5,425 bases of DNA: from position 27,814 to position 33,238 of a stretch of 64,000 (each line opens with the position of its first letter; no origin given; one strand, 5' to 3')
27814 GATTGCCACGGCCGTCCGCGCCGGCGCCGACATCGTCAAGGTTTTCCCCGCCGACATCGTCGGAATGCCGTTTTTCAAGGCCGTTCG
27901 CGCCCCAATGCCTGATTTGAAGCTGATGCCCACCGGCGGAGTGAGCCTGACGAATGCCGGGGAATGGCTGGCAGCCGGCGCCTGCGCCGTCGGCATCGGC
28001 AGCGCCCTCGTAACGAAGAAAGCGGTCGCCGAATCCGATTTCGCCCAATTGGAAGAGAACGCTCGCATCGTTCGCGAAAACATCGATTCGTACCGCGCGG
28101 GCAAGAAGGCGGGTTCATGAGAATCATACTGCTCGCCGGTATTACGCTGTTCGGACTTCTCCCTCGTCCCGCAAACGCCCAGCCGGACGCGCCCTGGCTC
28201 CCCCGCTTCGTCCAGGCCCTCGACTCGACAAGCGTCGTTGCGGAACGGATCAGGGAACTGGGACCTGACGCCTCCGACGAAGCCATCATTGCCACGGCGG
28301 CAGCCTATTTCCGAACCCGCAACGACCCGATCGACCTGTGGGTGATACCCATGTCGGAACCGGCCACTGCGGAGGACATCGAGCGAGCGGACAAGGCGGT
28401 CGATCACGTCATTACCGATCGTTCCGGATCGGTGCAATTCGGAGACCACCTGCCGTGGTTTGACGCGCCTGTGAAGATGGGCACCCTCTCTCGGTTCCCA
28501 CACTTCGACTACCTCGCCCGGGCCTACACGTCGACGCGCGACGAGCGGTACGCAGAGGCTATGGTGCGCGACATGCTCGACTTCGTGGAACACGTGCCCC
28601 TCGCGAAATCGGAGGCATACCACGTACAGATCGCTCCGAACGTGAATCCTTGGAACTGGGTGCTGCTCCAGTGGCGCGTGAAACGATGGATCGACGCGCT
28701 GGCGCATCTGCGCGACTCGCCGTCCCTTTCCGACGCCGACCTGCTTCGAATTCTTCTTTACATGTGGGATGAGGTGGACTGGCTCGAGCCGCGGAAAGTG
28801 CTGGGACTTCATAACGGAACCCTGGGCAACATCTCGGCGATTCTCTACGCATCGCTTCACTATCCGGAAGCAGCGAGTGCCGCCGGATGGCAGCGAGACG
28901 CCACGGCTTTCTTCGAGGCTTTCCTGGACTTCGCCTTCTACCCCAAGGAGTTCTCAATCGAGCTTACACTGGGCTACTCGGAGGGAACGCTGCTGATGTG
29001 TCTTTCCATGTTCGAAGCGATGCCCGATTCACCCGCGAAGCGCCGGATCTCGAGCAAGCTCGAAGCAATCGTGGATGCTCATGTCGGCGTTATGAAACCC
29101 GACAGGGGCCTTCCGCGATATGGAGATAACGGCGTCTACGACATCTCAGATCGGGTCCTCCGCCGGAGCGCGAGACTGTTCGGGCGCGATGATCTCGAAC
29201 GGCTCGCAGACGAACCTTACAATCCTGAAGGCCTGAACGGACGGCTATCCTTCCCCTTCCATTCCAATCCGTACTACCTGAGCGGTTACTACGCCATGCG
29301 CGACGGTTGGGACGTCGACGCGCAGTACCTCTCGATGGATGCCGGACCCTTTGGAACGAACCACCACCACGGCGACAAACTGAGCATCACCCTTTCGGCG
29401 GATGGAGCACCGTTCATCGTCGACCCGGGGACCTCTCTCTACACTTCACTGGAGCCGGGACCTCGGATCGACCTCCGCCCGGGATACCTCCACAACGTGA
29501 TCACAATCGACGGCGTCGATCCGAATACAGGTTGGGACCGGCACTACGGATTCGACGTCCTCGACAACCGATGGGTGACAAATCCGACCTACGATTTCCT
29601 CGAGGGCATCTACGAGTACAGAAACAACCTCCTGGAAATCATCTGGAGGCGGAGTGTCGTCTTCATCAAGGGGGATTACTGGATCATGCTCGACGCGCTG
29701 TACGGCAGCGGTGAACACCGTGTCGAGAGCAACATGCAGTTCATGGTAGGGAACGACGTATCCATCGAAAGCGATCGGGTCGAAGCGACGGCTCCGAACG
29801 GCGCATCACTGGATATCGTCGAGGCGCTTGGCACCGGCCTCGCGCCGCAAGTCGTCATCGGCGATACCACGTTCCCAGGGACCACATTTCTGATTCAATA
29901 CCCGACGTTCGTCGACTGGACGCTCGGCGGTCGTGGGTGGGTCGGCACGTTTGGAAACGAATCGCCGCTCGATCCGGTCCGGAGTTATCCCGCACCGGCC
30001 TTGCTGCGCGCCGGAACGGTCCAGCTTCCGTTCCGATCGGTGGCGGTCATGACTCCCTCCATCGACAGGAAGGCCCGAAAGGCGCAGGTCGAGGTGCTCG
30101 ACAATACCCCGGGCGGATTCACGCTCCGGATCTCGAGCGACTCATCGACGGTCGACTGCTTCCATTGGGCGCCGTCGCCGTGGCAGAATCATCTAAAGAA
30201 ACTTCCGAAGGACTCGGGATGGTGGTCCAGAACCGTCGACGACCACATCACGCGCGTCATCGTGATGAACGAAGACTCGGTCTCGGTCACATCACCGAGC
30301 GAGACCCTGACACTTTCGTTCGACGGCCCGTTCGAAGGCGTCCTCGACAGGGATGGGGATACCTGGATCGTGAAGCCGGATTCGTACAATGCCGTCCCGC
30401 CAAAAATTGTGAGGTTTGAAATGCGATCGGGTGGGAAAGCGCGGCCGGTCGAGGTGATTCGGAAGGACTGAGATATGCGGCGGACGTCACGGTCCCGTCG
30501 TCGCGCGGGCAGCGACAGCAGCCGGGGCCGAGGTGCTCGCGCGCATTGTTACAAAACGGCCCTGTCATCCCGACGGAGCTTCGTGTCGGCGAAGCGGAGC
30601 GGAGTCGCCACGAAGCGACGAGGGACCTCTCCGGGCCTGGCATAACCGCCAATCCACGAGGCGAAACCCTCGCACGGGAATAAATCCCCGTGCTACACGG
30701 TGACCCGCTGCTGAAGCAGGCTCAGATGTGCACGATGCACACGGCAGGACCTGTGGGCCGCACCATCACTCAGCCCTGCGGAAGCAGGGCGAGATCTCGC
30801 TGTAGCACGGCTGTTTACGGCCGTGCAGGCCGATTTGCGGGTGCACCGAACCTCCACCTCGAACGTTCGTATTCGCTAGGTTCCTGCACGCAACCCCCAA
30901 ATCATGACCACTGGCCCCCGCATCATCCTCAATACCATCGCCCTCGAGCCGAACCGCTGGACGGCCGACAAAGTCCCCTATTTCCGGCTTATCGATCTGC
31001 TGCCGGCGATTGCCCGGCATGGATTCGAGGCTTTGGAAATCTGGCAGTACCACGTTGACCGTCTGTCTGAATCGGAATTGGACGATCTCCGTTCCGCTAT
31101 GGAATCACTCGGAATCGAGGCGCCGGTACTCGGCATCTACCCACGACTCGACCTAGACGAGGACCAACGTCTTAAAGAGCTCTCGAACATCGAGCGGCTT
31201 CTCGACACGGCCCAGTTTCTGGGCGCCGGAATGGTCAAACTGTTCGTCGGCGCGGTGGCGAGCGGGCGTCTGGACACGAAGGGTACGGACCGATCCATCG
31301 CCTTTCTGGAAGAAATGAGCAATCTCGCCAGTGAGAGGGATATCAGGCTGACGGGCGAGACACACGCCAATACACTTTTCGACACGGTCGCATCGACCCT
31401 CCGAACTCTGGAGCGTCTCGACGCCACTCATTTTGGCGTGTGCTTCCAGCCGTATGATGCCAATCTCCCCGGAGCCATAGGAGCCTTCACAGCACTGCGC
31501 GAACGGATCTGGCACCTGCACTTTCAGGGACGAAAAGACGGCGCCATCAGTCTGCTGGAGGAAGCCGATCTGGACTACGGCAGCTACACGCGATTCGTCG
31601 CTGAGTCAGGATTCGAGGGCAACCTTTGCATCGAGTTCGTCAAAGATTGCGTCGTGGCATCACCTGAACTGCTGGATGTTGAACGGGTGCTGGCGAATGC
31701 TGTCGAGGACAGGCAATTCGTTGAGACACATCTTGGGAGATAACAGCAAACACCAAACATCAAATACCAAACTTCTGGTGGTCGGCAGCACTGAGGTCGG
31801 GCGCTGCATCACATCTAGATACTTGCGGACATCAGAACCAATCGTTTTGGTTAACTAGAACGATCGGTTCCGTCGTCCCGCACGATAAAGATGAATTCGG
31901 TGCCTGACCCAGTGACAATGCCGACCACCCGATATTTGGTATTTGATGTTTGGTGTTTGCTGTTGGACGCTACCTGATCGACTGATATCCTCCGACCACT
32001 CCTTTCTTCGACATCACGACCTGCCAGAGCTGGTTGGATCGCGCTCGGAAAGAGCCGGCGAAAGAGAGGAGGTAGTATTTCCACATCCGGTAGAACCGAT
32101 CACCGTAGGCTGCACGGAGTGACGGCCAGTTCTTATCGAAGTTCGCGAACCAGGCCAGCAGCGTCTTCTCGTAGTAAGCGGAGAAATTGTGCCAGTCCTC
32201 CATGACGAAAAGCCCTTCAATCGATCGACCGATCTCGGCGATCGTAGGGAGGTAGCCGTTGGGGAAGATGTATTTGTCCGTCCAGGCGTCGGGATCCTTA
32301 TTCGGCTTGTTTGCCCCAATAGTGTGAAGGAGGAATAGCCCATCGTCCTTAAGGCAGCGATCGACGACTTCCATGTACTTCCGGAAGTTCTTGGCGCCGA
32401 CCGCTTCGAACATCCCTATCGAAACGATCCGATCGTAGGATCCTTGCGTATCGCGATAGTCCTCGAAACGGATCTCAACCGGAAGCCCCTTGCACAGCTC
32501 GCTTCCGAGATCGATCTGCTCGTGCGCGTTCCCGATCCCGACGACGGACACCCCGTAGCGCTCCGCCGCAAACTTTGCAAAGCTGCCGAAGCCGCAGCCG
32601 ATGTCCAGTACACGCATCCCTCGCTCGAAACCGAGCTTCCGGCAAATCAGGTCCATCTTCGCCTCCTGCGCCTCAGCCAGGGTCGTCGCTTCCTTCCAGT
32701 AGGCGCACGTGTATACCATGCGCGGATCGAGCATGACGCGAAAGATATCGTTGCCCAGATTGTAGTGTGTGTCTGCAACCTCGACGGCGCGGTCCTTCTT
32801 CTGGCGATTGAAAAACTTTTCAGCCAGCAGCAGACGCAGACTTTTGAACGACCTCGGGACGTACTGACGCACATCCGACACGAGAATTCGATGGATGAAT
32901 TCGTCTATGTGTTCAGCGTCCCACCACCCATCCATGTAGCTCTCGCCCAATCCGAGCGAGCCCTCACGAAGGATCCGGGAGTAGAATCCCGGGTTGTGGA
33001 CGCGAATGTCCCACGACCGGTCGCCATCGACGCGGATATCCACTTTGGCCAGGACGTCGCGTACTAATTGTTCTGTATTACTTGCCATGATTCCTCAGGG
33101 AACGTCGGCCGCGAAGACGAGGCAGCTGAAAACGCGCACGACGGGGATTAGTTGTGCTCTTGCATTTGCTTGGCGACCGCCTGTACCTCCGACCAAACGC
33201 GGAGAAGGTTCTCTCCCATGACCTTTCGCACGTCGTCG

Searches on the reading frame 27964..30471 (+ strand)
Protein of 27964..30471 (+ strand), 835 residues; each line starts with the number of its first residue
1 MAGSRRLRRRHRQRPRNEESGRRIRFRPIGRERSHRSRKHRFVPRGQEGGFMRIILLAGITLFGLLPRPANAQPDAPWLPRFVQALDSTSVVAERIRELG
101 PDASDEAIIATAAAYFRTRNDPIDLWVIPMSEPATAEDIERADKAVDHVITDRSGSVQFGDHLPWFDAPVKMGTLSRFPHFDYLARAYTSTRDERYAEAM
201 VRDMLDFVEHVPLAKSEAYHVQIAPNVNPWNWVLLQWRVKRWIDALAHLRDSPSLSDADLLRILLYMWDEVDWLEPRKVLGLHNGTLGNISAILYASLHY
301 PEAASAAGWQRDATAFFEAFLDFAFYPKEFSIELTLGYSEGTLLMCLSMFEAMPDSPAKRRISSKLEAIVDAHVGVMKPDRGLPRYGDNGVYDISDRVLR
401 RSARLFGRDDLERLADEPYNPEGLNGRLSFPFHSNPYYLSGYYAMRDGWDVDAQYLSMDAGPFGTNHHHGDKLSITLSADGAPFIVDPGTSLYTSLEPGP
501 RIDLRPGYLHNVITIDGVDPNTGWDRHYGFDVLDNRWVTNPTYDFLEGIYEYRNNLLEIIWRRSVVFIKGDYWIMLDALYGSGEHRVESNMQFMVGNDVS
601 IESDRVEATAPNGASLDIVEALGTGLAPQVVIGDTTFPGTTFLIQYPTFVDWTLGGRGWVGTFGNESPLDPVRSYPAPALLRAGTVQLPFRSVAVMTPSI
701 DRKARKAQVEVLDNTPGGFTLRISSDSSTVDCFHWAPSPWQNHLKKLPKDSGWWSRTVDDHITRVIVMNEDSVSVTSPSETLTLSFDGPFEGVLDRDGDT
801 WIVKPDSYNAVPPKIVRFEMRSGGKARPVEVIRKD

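Call 63: search_protein_families(library=pfam, proteins=[window:27964-30471:+], max_evalue=0.0001)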
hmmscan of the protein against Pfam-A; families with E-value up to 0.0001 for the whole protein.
window:27964-30471:+ (835 aa): 2 families
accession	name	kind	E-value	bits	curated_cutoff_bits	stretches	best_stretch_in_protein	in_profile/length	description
PF16889.11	Hepar_II_III_N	-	5.2e-21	75.8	22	1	105-406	24-332/340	Heparinase II/III N-terminus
PF07940.18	Hepar_II_III_C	-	3e-18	66.7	24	1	440-608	12-178/237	Heparinase II/III-like, C-terminal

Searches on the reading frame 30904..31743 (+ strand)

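Call 63: search_protein_families(library=pfam, proteins=[window:30904-31743:+], max_evalue=0.0001)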
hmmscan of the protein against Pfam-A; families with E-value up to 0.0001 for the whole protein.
window:30904-31743:+ (279 aa): 1 family
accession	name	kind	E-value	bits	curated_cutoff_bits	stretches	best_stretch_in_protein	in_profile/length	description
PF01261.30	AP_endonuc_2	-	2.5e-23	83.5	31.1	1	35-249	3-233/249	Xylose isomerase-like TIM barrel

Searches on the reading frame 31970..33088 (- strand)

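Call 63: search_protein_families(library=pfam, proteins=[window:31970-33088:-], max_evalue=0.0001)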
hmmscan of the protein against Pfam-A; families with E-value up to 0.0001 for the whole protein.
window:31970-33088:- (372 aa): 6 families
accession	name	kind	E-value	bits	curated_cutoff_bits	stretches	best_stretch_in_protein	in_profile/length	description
PF02353.26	CMAS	-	6.2e-81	272.1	27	1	97-357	2-273/273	Mycolic acid cyclopropane synthetase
PF13489.12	Methyltransf_23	-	3.4e-13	50.1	27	1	142-261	7-123/164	Methyltransferase domain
PF13649.12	Methyltransf_25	-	1.3e-11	45.5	27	1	160-250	1-97/97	Methyltransferase domain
PF08241.18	Methyltransf_11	-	9.5e-10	39.4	21.2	1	161-253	1-94/95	Methyltransferase domain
PF13847.12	Methyltransf_31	-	1.8e-08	34.6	27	1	156-259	3-114/145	Methyltransferase domain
PF08242.18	Methyltransf_12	-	1.3e-07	32.7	30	1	161-252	1-98/98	Methyltransferase domain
